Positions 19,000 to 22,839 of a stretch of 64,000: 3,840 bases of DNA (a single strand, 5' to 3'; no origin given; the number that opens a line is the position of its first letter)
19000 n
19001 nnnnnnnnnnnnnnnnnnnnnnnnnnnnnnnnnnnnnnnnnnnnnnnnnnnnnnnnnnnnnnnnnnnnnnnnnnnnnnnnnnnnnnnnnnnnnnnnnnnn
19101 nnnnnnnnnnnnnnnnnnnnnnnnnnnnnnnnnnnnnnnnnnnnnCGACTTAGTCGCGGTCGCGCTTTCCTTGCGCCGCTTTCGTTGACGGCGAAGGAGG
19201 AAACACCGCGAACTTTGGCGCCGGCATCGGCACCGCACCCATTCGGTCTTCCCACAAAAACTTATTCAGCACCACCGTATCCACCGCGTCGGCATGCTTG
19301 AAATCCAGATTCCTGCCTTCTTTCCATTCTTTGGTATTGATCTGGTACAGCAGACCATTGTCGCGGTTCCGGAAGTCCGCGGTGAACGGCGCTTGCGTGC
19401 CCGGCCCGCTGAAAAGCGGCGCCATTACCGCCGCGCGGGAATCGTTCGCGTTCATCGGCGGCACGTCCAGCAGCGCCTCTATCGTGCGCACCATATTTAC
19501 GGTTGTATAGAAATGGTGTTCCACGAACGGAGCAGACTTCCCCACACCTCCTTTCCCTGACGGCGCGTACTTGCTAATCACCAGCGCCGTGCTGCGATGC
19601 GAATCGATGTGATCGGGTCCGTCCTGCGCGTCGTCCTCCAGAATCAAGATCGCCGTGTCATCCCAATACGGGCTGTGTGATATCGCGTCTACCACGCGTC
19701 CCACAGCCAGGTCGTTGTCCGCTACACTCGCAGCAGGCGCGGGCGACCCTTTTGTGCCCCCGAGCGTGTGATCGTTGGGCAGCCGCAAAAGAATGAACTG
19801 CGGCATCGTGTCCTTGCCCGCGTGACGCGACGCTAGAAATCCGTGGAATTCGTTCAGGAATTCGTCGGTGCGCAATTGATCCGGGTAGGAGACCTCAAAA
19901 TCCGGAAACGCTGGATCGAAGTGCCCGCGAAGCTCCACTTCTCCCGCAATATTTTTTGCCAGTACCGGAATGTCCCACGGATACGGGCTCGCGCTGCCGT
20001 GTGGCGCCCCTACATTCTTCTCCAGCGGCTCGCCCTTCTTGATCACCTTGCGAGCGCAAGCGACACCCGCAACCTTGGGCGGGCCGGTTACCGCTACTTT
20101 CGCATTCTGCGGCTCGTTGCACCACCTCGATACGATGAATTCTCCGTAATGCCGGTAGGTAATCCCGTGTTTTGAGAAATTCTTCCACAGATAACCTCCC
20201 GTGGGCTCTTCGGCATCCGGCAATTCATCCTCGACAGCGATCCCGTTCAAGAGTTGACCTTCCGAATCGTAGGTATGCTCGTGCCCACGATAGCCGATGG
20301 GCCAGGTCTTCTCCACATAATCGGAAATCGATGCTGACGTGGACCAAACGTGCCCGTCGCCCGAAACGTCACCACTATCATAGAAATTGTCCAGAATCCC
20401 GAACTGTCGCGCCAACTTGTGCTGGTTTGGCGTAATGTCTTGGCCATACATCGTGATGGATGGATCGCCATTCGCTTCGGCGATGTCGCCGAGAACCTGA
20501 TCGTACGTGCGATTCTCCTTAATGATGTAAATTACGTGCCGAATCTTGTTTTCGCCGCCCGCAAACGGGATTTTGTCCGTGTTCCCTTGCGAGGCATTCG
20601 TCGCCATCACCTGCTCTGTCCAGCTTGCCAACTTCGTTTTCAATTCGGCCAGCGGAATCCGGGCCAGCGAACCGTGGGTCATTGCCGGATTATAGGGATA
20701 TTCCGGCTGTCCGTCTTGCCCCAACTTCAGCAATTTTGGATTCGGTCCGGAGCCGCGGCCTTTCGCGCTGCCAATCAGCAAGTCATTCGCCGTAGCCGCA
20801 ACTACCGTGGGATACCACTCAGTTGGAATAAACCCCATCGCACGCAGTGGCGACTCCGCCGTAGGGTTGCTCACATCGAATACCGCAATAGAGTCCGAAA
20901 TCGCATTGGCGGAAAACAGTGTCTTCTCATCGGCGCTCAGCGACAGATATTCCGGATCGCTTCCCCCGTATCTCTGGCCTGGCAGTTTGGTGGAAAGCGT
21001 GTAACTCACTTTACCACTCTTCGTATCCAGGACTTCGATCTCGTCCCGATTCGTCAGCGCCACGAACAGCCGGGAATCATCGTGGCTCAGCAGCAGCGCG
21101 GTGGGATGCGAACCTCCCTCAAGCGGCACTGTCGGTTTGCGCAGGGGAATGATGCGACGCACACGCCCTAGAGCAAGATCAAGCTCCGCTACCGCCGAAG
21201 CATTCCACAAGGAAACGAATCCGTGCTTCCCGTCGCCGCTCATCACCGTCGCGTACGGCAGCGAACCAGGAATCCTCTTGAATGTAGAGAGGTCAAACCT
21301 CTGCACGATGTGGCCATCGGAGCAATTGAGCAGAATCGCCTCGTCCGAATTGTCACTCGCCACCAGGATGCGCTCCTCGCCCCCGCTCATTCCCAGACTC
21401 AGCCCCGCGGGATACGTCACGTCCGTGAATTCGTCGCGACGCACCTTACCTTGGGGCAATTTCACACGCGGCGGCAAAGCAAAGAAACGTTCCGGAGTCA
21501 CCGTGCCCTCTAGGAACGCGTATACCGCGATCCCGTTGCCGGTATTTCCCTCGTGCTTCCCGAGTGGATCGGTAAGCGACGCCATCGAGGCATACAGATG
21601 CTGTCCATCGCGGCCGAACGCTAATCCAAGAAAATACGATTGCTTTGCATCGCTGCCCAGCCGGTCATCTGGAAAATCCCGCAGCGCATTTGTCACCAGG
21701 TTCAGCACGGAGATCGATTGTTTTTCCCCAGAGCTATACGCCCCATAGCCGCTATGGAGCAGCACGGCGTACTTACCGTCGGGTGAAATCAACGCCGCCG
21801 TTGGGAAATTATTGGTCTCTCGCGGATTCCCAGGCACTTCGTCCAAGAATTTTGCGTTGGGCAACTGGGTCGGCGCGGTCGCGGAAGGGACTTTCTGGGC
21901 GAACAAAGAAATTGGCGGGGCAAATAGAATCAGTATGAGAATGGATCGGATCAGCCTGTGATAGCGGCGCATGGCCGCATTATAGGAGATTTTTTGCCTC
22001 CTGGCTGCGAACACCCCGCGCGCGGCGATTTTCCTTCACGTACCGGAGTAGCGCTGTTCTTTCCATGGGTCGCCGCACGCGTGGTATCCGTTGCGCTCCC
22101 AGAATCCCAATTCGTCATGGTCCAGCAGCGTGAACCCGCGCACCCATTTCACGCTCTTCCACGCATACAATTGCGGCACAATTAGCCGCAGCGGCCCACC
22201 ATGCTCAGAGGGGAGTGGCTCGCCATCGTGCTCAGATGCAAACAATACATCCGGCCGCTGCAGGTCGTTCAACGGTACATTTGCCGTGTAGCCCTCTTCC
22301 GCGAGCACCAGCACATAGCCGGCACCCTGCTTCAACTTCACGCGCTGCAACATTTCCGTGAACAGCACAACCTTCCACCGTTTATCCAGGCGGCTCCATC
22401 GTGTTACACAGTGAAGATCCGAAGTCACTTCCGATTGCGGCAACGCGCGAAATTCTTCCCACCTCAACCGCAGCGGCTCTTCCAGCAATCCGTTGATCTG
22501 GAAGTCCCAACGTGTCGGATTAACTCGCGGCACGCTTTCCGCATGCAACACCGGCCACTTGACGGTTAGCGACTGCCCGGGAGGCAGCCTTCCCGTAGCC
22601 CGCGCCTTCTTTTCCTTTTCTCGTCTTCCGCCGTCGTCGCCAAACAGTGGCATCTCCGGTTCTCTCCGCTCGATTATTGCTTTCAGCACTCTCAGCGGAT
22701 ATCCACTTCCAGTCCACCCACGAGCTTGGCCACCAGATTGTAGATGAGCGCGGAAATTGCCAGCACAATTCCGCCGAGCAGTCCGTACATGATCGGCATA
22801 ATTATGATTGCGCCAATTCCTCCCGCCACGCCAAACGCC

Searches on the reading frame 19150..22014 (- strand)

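Call 53: search_protein_families(library=pfam, proteins=[window:19150-22014:-], max_evalue=0.001)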
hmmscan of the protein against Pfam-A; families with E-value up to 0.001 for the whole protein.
window:19150-22014:- (954 aa): 2 families
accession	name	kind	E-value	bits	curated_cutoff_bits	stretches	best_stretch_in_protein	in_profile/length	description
PF04185.19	Phosphoesterase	-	4.7e-07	29.7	23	0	491-516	1-26/356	Phosphoesterase family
PF10282.15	Lactonase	-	3.6e-05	23.6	21.7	1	298-385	33-119/344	Lactonase, 7-bladed beta-propeller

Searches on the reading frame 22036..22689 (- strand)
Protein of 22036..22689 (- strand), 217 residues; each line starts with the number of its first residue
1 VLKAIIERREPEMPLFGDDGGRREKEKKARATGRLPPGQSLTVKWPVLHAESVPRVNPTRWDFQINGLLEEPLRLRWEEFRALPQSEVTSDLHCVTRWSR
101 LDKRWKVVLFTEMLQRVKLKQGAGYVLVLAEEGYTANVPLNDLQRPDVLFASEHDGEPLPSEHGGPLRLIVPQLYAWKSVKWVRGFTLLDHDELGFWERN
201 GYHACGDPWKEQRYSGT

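Call 53: search_protein_families(library=pfam, proteins=[window:22036-22689:-], max_evalue=0.001)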
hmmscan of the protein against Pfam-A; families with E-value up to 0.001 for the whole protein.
window:22036-22689:- (217 aa): 1 family
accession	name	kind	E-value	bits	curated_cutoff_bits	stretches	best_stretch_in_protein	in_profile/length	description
PF00174.25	Oxidored_molyb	-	1.4e-38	132.5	24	1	52-197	3-169/169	Oxidoreductase molybdopterin binding domain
